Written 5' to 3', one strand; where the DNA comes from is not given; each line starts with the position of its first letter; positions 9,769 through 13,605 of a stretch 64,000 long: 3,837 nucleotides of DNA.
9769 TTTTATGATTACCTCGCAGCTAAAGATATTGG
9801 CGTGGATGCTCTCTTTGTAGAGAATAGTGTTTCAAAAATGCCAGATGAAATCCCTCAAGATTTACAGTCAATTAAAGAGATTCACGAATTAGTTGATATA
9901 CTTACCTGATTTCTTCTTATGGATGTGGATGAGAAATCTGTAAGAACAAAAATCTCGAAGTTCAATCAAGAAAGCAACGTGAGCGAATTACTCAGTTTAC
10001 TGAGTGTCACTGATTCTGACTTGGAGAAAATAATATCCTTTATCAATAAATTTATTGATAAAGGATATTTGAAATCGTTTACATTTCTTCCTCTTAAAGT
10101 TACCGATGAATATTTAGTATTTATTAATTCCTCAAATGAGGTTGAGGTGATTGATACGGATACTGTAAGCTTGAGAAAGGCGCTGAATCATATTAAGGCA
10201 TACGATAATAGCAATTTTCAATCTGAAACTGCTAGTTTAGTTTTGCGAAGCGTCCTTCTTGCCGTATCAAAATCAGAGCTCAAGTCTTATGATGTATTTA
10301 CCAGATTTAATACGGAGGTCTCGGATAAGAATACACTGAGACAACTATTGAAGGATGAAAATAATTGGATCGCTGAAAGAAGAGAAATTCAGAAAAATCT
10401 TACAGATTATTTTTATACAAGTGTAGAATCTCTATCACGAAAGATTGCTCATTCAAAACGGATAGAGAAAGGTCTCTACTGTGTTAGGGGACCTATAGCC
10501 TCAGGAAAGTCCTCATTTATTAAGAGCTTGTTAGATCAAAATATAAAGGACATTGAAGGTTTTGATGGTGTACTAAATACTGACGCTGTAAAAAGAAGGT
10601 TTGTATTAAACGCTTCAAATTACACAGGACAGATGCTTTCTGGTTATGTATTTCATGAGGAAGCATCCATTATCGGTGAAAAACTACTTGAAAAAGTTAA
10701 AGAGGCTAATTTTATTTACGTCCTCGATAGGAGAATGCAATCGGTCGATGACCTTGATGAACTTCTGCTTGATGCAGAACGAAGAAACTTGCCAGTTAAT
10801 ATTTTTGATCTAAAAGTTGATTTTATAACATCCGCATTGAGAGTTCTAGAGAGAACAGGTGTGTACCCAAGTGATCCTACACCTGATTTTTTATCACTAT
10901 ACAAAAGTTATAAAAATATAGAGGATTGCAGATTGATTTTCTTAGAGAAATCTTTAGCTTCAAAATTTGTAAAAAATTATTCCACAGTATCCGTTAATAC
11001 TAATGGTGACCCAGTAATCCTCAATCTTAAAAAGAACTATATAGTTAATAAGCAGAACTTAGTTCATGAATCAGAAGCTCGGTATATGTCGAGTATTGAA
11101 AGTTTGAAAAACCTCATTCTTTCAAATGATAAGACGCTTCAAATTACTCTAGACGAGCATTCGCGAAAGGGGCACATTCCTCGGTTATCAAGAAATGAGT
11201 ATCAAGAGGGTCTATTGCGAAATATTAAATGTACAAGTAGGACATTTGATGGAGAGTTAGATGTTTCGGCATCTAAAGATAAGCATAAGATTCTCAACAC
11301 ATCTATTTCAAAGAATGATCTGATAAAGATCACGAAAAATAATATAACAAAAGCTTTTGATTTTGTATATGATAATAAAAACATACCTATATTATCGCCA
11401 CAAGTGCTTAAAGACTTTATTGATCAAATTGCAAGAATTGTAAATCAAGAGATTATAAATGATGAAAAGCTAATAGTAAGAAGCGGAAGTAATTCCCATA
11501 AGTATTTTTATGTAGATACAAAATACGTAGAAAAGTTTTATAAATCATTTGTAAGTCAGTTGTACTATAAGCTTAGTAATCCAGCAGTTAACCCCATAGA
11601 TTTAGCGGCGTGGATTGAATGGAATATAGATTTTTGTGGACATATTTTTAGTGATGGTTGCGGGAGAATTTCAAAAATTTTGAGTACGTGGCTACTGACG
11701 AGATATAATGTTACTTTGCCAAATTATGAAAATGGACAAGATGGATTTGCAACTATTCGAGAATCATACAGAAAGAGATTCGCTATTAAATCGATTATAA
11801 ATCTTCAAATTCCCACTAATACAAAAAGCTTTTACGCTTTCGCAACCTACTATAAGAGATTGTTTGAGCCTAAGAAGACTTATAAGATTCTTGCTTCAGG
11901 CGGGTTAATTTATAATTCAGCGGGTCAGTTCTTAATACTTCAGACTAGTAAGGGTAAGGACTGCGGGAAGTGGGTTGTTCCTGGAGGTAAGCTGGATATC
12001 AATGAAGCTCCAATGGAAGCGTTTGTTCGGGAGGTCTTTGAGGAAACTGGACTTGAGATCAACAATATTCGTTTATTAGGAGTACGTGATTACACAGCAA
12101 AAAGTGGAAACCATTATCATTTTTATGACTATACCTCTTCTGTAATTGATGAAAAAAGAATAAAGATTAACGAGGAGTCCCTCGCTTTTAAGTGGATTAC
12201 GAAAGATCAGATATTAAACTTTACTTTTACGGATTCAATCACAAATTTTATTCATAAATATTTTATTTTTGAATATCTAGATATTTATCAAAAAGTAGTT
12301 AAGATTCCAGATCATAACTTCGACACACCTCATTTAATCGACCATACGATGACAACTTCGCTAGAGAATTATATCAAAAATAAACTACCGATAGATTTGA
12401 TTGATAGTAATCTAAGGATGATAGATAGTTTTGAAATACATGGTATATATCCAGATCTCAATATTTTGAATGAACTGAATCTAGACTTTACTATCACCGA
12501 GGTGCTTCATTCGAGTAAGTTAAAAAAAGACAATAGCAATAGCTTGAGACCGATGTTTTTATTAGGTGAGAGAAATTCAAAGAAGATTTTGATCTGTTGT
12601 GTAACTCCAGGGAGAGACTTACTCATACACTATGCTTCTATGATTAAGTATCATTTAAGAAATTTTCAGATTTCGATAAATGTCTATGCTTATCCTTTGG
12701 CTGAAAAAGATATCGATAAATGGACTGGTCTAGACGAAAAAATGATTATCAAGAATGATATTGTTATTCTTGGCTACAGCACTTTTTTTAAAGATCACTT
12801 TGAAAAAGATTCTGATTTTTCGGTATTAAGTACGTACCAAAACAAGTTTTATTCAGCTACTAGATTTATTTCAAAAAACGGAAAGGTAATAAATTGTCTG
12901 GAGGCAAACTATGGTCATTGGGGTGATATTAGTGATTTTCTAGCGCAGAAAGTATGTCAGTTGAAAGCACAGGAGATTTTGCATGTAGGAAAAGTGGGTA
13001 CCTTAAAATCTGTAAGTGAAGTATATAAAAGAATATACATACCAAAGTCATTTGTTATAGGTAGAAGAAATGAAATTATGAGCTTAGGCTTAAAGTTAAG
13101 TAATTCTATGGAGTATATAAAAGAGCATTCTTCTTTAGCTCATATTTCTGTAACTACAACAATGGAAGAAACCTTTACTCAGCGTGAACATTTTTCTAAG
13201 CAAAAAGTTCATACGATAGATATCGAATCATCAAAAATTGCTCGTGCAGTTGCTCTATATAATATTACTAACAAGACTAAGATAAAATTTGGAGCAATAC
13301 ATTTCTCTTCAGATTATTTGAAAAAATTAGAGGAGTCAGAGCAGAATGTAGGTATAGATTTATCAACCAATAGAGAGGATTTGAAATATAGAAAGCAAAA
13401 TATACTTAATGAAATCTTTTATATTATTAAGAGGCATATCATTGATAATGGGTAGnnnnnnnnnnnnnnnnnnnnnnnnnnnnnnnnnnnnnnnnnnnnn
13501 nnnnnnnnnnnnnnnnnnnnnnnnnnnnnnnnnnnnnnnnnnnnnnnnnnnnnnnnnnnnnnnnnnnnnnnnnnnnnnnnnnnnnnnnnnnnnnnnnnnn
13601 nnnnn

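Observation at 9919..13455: Giant protein combining P-loop kinase, Fic/Doc-like, Nudix and possible nucleosidase-like domains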

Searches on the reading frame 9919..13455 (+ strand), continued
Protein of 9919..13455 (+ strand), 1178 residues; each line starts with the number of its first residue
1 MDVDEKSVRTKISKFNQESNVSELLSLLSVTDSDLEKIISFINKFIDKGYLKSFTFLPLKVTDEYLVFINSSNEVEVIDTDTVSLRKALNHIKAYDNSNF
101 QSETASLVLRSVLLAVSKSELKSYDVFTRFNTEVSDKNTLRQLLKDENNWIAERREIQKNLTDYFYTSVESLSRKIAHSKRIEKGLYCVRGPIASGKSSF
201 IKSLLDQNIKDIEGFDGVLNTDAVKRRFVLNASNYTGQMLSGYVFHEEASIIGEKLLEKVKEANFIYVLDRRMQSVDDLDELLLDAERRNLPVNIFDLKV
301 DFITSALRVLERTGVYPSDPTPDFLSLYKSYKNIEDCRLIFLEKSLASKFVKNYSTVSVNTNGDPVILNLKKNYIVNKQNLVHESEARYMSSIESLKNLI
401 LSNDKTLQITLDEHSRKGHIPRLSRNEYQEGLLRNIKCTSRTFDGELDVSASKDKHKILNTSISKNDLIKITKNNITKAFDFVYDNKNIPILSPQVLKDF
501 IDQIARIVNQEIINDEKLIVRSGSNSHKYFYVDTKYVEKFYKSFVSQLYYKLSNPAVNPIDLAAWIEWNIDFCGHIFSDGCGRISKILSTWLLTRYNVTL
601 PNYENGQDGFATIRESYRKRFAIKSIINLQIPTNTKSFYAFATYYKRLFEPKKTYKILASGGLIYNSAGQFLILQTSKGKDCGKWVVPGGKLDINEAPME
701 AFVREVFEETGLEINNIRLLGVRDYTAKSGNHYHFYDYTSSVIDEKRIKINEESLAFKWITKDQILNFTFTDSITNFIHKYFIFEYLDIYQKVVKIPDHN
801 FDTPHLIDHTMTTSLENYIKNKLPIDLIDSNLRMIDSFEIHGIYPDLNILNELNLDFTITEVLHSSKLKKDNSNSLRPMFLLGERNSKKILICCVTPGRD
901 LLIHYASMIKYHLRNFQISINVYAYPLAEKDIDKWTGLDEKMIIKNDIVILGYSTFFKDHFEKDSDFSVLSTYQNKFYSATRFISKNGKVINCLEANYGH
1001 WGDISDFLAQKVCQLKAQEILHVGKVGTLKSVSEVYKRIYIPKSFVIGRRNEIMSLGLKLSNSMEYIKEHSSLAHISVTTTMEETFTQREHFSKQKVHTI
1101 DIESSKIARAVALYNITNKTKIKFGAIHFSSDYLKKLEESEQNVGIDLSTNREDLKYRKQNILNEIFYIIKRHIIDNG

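Call 115: get_annotated_region(hit=H6, flank=6000)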
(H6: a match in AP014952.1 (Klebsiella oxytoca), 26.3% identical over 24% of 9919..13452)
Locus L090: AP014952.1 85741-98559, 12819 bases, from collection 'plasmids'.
description: Klebsiella oxytoca plasmid pKO_JKo3_1 DNA, complete genome, strain: JKo3
organism: Klebsiella oxytoca (NCBI taxid 571)
taxonomy: Bacteria; Pseudomonadota; Gammaproteobacteria; Enterobacterales; Enterobacteriaceae; Klebsiella; Klebsiella oxytoca
host: -; source: -; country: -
typing (MOB-suite, as given by PLSDB): conjugative; replicon IncFIB; relaxase MOBF,MOBF; mating-pair formation MPF_F
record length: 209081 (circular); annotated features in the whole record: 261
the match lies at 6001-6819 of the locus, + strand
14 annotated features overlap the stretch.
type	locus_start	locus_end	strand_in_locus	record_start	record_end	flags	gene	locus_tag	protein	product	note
CDS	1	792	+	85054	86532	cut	-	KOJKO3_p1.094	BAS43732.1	succinylglutamic semialdehyde dehydrogenase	-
CDS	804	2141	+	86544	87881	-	-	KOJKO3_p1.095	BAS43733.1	succinylarginine dihydrolase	-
CDS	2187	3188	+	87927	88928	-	-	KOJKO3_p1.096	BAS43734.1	succinylglutamate desuccinylase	-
CDS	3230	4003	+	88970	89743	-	-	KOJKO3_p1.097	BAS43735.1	phosphonate-transporting ATPase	-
CDS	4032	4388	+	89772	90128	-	-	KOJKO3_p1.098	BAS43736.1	hypothetical protein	-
CDS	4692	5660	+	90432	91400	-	-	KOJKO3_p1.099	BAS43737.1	IS102 transposase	-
CDS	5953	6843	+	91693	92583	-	-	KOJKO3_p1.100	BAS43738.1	RHS repeat-associated core domain-containing protein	-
CDS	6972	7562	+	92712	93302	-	-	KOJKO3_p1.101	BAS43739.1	replication protein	-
CDS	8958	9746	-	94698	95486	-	-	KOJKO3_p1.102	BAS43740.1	IS2 transposase tnpB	-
CDS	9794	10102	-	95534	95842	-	-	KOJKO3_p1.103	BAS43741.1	IS2 ORF1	-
CDS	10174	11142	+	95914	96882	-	-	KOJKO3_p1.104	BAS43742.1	transposase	-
CDS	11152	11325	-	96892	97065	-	-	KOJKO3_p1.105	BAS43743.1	IS2 repressor tnpA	-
CDS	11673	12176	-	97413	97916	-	-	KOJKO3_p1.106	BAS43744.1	UvrD/REP helicase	-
CDS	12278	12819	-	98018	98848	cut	-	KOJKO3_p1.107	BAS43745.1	IS407A, transposase orfB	-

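Call 116: get_annotated_region(hit=H1, flank=6000)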
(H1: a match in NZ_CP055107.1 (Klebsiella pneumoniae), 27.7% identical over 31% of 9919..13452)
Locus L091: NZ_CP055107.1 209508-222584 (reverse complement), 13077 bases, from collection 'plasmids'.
description: Klebsiella pneumoniae strain SWHIN_106 plasmid unnamed1, complete sequence
organism: Klebsiella pneumoniae (NCBI taxid 573)
taxonomy: Bacteria; Pseudomonadota; Gammaproteobacteria; Enterobacterales; Enterobacteriaceae; Klebsiella; Klebsiella pneumoniae
host: -; source: Shek Wu Hui WWTPs_106 WWTPs influent; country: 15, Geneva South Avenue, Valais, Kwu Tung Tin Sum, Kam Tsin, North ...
typing (MOB-suite, as given by PLSDB): conjugative; replicon IncFIB; relaxase MOBH; mating-pair formation MPF_F
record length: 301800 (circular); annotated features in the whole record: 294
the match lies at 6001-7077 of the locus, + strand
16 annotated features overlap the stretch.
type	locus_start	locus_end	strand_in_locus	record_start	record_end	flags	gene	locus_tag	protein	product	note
CDS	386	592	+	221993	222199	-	-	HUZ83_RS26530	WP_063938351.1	hypothetical protein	-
CDS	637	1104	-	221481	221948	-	-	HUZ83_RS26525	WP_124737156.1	hypothetical protein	-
CDS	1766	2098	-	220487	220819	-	mazF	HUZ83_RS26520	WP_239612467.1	endoribonuclease MazF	-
CDS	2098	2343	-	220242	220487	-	-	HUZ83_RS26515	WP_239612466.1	AbrB/MazE/SpoVT family DNA-binding domain-containing protein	-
CDS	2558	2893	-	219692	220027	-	-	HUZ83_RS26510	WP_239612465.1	hypothetical protein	-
CDS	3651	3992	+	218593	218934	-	-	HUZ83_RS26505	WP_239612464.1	type II toxin-antitoxin system PrlF family antitoxin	GO:0001558 - regulation of cell growth [Evidence IEA]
CDS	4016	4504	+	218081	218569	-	-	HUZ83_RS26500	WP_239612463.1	type II toxin-antitoxin system YhaV family toxin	-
CDS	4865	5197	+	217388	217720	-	tnpA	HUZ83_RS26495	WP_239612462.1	IS200/IS605 family transposase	-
CDS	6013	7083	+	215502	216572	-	-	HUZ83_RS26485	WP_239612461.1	hypothetical protein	-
CDS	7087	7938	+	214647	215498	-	-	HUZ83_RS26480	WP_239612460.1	DMT family transporter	GO:0055085 - transmembrane transport [Evidence IEA]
CDS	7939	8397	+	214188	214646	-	-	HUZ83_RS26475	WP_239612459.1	NUDIX domain-containing protein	-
CDS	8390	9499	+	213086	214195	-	-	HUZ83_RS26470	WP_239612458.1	DegT/DnrJ/EryC1/StrS family aminotransferase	-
CDS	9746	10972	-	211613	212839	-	-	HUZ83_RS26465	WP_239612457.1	transposase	-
CDS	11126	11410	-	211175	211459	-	-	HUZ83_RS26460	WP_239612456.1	type II toxin-antitoxin system RelE/ParE family toxin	GO:0030541 - plasmid partitioning [Evidence IEA]; GO:0051290 - protein heterotetramerization [Evidence IEA]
CDS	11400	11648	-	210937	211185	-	-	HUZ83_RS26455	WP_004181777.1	type II toxin-antitoxin system Phd/YefM family antitoxin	GO:0045927 - positive regulation of growth [Evidence IEA]; GO:0006355 - regulation of DNA-templated transcription ...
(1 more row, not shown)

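Call 118: get_annotated_region(hit=H2, flank=5000)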
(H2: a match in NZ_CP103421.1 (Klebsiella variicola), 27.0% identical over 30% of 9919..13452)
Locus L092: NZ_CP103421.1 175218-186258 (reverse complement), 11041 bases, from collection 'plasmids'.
description: Klebsiella variicola strain KV1 plasmid unnamed1, complete sequence
organism: Klebsiella variicola (NCBI taxid 244366)
taxonomy: Bacteria; Pseudomonadota; Gammaproteobacteria; Enterobacterales; Enterobacteriaceae; Klebsiella; Klebsiella variicola
host: -; source: banana,Cell culture,banana with sheath rot; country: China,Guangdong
typing (MOB-suite, as given by PLSDB): conjugative; replicon IncFIB; relaxase MOBH,MOBP; mating-pair formation MPF_F
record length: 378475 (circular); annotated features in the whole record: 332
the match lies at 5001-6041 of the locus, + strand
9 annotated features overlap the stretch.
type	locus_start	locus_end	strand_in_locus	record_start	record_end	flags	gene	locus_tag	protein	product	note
CDS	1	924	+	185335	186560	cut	-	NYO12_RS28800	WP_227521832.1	IS3 family transposase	-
CDS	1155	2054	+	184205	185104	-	-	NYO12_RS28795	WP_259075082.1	RepB family plasmid replication initiator protein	GO:0006270 - DNA replication initiation [Evidence IEA]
CDS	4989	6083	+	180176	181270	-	-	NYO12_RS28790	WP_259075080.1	hypothetical protein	-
CDS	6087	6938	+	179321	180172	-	-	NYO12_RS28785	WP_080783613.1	DMT family transporter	GO:0055085 - transmembrane transport [Evidence IEA]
CDS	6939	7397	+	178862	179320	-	-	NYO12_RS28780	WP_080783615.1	NUDIX domain-containing protein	-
CDS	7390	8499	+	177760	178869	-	-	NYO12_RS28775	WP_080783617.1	DegT/DnrJ/EryC1/StrS aminotransferase family protein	-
CDS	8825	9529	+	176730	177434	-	-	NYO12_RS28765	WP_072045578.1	IS6 family transposase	-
CDS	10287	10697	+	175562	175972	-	-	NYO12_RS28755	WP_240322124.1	Tn3 family transposase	GO:0006313 - DNA transposition [Evidence IEA]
CDS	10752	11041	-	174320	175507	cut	malE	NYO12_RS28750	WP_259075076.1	maltose/maltodextrin ABC transporter substrate-binding protein MalE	GO:0008643 - carbohydrate transport [Evidence IEA]; GO:0055085 - transmembrane transport [Evidence IEA]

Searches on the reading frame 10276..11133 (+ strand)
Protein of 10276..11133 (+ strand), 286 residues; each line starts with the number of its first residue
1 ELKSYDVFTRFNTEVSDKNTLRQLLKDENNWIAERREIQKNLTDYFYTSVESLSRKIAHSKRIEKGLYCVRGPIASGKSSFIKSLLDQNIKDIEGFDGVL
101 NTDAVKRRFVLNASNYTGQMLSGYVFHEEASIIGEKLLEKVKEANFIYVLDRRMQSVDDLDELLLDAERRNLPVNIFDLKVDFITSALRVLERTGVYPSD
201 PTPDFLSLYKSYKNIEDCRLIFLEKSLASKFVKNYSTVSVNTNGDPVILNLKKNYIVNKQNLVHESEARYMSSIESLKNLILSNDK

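Call 34: search_solved_structures(query=window:10276-11133:+, max_evalue=1, show_alignments=1)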
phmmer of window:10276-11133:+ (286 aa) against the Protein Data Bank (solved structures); distinct sequences matched with E-value up to 1: 4.
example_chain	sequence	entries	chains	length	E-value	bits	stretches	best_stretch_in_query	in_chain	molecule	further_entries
4z8q_A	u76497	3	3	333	8.3e-08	35.4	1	25-249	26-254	AvrRxo1-ORF1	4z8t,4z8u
4z8v_A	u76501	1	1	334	8.4e-08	35.4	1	25-249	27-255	AvrRxo1-ORF1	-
8b9z_O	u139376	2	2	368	0.49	13.2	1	60-88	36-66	NADH dehydrogenase [ubiquinone] 1 alpha subcomplex subunit 10, mitochondrial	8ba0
8esw_AL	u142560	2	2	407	0.56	13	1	60-88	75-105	NADH dehydrogenase [ubiquinone] 1 alpha subcomplex subunit 10, mitochondrial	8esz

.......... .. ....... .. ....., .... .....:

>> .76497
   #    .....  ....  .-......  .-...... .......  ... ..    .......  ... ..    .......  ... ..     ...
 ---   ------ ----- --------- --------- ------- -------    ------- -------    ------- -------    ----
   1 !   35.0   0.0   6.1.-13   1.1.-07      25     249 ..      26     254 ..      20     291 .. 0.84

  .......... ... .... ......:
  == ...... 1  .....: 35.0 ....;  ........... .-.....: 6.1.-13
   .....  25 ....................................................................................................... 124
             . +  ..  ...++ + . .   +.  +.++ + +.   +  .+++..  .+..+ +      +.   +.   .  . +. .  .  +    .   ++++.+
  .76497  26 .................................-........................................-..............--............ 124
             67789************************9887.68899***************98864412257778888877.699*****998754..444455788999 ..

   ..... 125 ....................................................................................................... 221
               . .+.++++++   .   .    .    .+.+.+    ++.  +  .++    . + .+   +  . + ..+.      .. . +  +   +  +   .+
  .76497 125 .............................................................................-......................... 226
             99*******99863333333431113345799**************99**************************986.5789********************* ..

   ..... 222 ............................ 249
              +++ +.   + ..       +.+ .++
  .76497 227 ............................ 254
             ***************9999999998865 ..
